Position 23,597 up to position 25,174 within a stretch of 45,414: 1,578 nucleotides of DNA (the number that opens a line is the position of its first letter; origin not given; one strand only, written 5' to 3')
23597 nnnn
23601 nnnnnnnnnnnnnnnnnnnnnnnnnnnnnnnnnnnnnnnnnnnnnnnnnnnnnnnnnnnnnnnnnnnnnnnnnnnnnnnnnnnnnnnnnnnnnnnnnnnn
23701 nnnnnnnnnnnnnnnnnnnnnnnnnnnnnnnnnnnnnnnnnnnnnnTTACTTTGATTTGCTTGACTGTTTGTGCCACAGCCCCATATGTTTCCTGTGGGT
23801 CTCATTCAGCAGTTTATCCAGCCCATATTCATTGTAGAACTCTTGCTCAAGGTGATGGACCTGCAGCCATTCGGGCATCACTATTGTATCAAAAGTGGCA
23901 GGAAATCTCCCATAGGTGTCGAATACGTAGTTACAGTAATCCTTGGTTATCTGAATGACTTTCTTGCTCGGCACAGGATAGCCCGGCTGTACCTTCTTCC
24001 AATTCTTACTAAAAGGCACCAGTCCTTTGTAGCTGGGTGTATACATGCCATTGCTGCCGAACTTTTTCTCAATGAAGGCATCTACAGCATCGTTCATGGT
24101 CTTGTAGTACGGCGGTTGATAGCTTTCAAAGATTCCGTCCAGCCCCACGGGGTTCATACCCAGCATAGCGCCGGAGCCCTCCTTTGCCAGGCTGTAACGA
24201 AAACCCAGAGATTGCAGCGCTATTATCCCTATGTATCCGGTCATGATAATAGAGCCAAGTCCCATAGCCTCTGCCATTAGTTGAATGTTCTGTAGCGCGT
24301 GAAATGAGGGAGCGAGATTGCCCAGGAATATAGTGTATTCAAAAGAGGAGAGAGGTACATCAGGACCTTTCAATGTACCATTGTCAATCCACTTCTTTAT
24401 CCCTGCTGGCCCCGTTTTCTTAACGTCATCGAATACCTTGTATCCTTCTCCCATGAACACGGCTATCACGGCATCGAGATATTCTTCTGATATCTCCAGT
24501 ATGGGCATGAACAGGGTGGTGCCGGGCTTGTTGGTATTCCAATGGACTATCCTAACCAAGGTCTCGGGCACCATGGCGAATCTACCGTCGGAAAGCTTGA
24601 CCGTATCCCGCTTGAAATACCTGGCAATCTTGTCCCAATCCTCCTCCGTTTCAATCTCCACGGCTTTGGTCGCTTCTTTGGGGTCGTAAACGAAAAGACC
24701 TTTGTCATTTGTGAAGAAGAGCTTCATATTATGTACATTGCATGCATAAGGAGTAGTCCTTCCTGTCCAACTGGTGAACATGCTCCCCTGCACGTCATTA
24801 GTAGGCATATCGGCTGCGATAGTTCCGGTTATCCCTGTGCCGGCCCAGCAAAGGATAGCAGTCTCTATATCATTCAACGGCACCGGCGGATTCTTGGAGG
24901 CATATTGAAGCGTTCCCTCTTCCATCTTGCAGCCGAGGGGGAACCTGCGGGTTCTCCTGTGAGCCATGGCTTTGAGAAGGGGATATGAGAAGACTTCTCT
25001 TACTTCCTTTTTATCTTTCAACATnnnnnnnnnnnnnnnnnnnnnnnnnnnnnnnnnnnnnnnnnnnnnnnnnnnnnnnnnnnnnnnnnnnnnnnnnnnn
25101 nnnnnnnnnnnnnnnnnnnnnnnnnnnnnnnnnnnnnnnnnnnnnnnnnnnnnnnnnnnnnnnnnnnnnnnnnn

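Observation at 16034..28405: Anaerobic catabolic island combining paired CrtI-like flavoproteins, tungsten AOR, CoA ligase, SCP2 and an ATP-activated dehydratase/reductase-type enzyme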

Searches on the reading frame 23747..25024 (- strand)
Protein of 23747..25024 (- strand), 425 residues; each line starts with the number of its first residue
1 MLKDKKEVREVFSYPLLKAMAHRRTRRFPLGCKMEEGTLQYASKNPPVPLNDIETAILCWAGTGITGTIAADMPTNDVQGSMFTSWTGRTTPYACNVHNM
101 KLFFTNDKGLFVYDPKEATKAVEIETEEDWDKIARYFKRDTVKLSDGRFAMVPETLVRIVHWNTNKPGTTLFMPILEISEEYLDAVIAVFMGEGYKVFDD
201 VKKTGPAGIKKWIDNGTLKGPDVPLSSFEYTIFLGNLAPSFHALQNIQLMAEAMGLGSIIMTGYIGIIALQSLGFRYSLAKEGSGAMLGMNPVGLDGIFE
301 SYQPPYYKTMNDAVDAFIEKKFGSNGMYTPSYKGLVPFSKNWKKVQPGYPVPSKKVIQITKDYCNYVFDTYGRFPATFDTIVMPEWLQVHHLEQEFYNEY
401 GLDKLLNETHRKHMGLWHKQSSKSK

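Call 3: search_protein_families(library=pfam, proteins=[window:23747-25024:-])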
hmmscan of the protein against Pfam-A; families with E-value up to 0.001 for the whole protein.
window:23747-25024:- (425 aa): 0 families

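Call 4: search_protein_families(library=ncbifam, proteins=[window:23747-25024:-])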
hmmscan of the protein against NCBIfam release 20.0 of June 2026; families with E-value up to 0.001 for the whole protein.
window:23747-25024:- (425 aa): 0 families

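Call 10: find_encoding_contigs(protein=window:23747-25024:-, flank=10000, max_places=6)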
Protein window:23747-25024:- (425 aa): no gene with exactly this product is on record in the collection.

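Call 28: find_homologous_proteins(query=window:23747-25024:-, max_evalue=0.001)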
Query window:23747-25024:- (425 aa): 520 proteins with E <= 0.001 among 2772 candidates; the best 120 are listed.
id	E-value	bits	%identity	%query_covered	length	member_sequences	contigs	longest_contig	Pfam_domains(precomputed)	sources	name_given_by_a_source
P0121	2.0e-290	981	98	100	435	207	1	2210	-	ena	-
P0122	1.4e-261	886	86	100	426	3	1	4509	-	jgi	jgi:hypothetical protein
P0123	8.4e-255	863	85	98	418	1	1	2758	-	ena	-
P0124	3.0e-252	855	84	98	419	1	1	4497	-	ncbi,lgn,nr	ncbi:MAG: hypothetical protein IBX68_10460 [Dehalococcoidia bacterium]|nr:hypothetical protein [Deha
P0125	3.1e-252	855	84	99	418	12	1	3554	-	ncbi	-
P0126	9.9e-250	847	83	99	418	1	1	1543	-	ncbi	-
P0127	1.8e-248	842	83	99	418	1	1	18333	-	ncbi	-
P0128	2.5e-247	839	83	99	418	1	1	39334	-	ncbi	-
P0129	2.6e-247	839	83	99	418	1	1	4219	-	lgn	-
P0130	3.5e-247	838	83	99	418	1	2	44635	-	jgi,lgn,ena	-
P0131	6.9e-246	834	82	99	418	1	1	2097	-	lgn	-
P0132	2.0e-244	829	81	98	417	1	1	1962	-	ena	-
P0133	1.3e-243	826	81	99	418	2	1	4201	-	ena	-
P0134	1.8e-243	826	81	99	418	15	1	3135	-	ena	-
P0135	8.2e-243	824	81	98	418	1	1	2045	-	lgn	-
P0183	1.1e-152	527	55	98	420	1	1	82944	-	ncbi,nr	ncbi:MAG: hypothetical protein A2Z75_02270 [Chloroflexi bacterium RBG_13_50_10]|nr:MAG: hypothetical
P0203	6.6e-150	518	54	98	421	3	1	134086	-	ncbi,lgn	ncbi:MAG: hypothetical protein ABIK92_04195 [Pseudomonadota bacterium]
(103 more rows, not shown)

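Call 30: find_encoding_contigs(protein=P0203, flank=10000, max_places=1)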
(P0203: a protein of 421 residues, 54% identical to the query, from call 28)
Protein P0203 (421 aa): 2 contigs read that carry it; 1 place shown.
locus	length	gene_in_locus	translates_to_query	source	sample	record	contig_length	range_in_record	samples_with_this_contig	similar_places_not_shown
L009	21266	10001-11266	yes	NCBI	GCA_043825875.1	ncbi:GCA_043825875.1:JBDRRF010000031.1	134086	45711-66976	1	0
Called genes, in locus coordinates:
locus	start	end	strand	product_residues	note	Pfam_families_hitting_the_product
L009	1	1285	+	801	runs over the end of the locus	PF03176:MMPL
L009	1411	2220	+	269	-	PF10050:DUF2284 (weak)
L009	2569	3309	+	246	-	-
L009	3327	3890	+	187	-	PF28549:NDPSase_N, PF00293:NUDIX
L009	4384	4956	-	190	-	-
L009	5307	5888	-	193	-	PF02525:Flavodoxin_2, PF03358:FMN_red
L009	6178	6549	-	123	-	PF00903:Glyoxalase, PF22677:Ble-like_N (weak), PF13669:Glyoxalase_4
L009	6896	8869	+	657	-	PF02730:AFOR_N, PF01314:AFOR_C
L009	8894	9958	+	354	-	-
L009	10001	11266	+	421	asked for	-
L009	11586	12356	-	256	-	PF01564:Spermine_synth (weak)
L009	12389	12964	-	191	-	PF02525:Flavodoxin_2, PF03358:FMN_red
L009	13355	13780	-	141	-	-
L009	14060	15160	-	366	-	PF13784:Fic_N, PF02661:Fic, PF21248:SoFic-like_C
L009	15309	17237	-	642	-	PF00580:UvrD-helicase, PF13245:AAA_19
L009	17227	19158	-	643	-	PF13175:AAA_15, PF13476:AAA_23, PF02463:SMC_N (weak), PF11398:DUF2813, PF13304:AAA_21, PF20469:OLD-like_TOPRIM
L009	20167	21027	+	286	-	PF11356:T2SSC (weak)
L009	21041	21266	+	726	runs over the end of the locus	PF21305:type_II_gspD_N0, PF03958:Secretin_N, PF00263:Secretin, PF22148:Fervidolysin_NPro-like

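Call 31: find_encoding_contigs(protein=P0183, flank=10000, max_places=1)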
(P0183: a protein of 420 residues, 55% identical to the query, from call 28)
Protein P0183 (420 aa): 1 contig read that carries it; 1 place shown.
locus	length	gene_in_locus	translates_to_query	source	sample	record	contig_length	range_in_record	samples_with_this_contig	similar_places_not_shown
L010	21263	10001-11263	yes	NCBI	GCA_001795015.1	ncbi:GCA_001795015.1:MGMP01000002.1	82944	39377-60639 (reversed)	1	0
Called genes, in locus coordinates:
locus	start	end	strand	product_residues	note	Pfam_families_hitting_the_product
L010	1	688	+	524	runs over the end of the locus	PF00389:2-Hacid_dh, PF02826:2-Hacid_dh_C, PF19304:PGDH_inter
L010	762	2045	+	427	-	PF00989:PAS, PF13426:PAS_9, PF08447:PAS_3, PF00989:PAS, PF08448:PAS_4, PF13426:PAS_9, PF08447:PAS_3, PF00990:GGDEF, +3 more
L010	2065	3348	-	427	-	PF06245:DUF1015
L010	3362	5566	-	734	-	PF18072:FGAR-AT_linker, PF00586:AIRS, PF02769:AIRS_C, PF00586:AIRS, PF02769:AIRS_C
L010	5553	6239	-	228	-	PF13507:GATase_5, PF07685:GATase_3, PF01965:DJ-1_PfpI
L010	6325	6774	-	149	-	PF09424:YqeY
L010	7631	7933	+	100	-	PF08734:GYD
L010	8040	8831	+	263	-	PF00378:ECH_1, PF16113:ECH_2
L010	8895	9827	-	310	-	PF00753:Lactamase_B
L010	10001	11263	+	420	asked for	-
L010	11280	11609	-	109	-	-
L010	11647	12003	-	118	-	-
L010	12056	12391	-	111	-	-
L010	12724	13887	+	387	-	-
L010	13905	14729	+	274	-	-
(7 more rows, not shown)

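Call 33: search_protein_families(library=pfam, proteins=[window:23747-25024:-], max_evalue=10)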
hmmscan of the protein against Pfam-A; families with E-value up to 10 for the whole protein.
window:23747-25024:- (425 aa): 2 families
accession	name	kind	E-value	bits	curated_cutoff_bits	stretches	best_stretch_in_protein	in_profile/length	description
PF00881.29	Nitroreductase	-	0.0033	18.1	23.5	1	241-264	120-143/167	Nitroreductase family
PF19174.5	DUF5856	-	0.043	15.3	34.6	1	306-334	16-45/94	Family of unknown function (DUF5856)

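Call 34: search_solved_structures(query=A1, max_evalue=10)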
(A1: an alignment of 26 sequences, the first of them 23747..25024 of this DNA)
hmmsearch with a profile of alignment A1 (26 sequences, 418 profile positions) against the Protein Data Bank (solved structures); distinct sequences matched with E-value up to 10: 10.
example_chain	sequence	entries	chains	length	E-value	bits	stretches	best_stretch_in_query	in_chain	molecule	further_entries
3n2s_A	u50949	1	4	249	0.11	14.4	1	218-264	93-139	NADPH-dependent nitro/flavin reductase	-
7buw_A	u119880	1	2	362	0.2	13.5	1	65-159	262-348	FPS3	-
7esk_A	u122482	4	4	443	0.2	13.5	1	79-135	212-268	L-Rhamnose-alpha-1,4-D-glucuronate lyase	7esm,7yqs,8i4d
7esn_A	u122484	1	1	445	0.2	13.5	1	79-135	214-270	L-Rhamnose-alpha-1,4-D-glucuronate lyase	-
7buu_A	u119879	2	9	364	0.2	13.5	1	65-159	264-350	FPS3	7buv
7esl_A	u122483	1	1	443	0.33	12.8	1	79-135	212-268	L-rhamnose-alpha-1,4-D-glucuronate lyase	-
7piz_C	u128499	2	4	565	0.54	12.1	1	319-373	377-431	Phosphoglucomutase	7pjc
1bkj_A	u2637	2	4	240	0.86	11.4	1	221-264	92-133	NADPH-FLAVIN OXIDOREDUCTASE | FLAVIN REDUCTASE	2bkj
3gfa_A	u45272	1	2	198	0.91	11.4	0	223-260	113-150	Putative nitroreductase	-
5uu6_A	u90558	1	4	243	1.1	11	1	238-263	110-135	NADPH-flavin oxidoreductase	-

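Call 43: predict_structure(alignment_id=A1)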
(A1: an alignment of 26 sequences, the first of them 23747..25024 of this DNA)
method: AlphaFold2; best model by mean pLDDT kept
length: 425 residues; sequences in the alignment: 26
mean_pLDDT: 70.8   pTM: 0.74
mean pLDDT of the five models: 70.8, 68.9, 53.3, 43.4, 37.7
residues with pLDDT >= 90: 94; 70-90: 167; 50-70: 79; < 50: 85
segments of 3 or more residues with pLDDT < 50: 1-5, 14-37, 64-97, 118-123, 336-339, 420-425
pLDDT, mean of each block of 10 residues (from residue 1): 47 43 31 37 71 79 43 28 25 45 90 67 54 77 86 62 74 88 87 90 91 95 91 76 76 71 74 87 77 90 94 93 71 53 58 93 96 90 82 75 69 64 37
secondary structure, 60 per line:
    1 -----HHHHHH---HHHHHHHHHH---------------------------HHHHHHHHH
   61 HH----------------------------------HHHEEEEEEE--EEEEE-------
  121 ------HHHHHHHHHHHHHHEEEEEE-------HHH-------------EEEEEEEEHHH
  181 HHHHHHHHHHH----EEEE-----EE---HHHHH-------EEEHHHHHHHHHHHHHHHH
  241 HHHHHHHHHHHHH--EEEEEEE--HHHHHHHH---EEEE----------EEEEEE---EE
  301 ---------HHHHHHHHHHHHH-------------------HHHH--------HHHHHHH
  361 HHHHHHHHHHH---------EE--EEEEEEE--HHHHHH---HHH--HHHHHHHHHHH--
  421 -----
elements in order: H6-11 H15-24 H52-62 E100-106 E109-113 H127-140 E141-146 E170-177 H178-191 E196-199 H210-214 E222-224 H225-253 E256-262 H265-272 E276-279 E290-295 H310-322 H342-345 H354-371 E385-391 H394-399 H408-418

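Call 47: fold_search(model_id=the predicted structure, library=pdb)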
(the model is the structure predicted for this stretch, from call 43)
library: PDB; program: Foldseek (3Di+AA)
matches with E <= 10: 192; with E <= 0.001: 1
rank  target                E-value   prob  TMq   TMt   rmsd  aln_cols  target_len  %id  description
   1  3hoi                  2.2e-04  1.00  0.27  0.56   6.8       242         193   16  Crystal structure of FMN-dependent nitroreductase BF3017 from Bacteroides fragilis NCTC 9343 (YP_212631.1) from Bacteroi (released 2009-06-23)
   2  8cqs_A                1.3e-03  1.00  0.28  0.57   6.0       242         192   15  Flavin mononucleotide-dependent nitroreductase B.thetaiotaomicron (BT_0217) (released 2024-03-27)
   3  8cqs_B                3.5e-03  1.00  0.28  0.56   6.0       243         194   15  Flavin mononucleotide-dependent nitroreductase B.thetaiotaomicron (BT_0217) (released 2024-03-27)
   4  3hj9_A                1.1e-02  1.00  0.25  0.46   9.6       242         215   10  Crystal structure of a putative nitroreductase (reut_a1228) from ralstonia eutropha jmp134 at 2.00 A resolution (released 2009-06-16)
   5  3hj9_B                1.3e-02  0.99  0.25  0.47  11.2       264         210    9  Crystal structure of a putative nitroreductase (reut_a1228) from ralstonia eutropha jmp134 at 2.00 A resolution (released 2009-06-16)
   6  6gos_C                2.3e-02  0.84  0.22  0.33  13.5       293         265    8  E. coli Microcin synthetase McbBCD complex with pro-MccB17 bound (released 2019-01-30)
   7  6grh_C                3.5e-02  0.89  0.23  0.35  12.9       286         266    8  E. coli Microcin synthetase McbBCD complex with truncated pro-MccB17 bound (released 2019-01-30)
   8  7uwt_A                1.3e-01  0.77  0.24  0.43  11.9       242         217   12  Structure of Oxygen-Insensitive NAD(P)H-dependent Nitroreductase NfsB_Vv F70A/F108Y (NTR 2.0) in complex with FMN at 1 (released 2022-05-18)
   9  4qlx_B                1.6e-01  0.77  0.23  0.43  11.2       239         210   10  Crystal structure of CLA-ER with product binding (released 2015-02-25)
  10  3eo8_A                1.6e-01  0.51  0.15  0.27   7.4       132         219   17  Crystal structure of BluB-like flavoprotein (YP_001089088.1) from CLOSTRIDIUM DIFFICILE 630 at 1.74 A resolution (released 2008-11-04)
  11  3n2s_D                1.6e-01  0.38  0.22  0.35  21.1       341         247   12  Structure of NfrA1 nitroreductase from B. subtilis (released 2010-09-15)
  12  4qlx_A                1.7e-01  0.75  0.23  0.42  11.3       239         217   10  Crystal structure of CLA-ER with product binding (released 2015-02-25)
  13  5hdj_B                2.6e-01  0.33  0.23  0.36  20.2       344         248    9  Structure of B. megaterium NfrA1 (released 2016-04-06)
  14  1nec_A                2.7e-01  0.25  0.13  0.24  11.8       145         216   10  NITROREDUCTASE FROM ENTEROBACTER CLOACAE (released 2000-03-31)
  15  3bem_B                2.8e-01  0.38  0.16  0.29  10.3       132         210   12  Crystal structure of putative nitroreductase ydfN (2632848) from Bacillus subtilis at 1.65 A resolution (released 2007-12-04)
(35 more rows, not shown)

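Call 88: search_protein_families(library=pfam, proteins=[L009:8894-9958:+], max_evalue=0.001)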
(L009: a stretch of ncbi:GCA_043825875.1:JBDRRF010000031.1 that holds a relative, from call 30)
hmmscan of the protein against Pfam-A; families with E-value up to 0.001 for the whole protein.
L009:8894-9958:+ (354 aa): 0 families
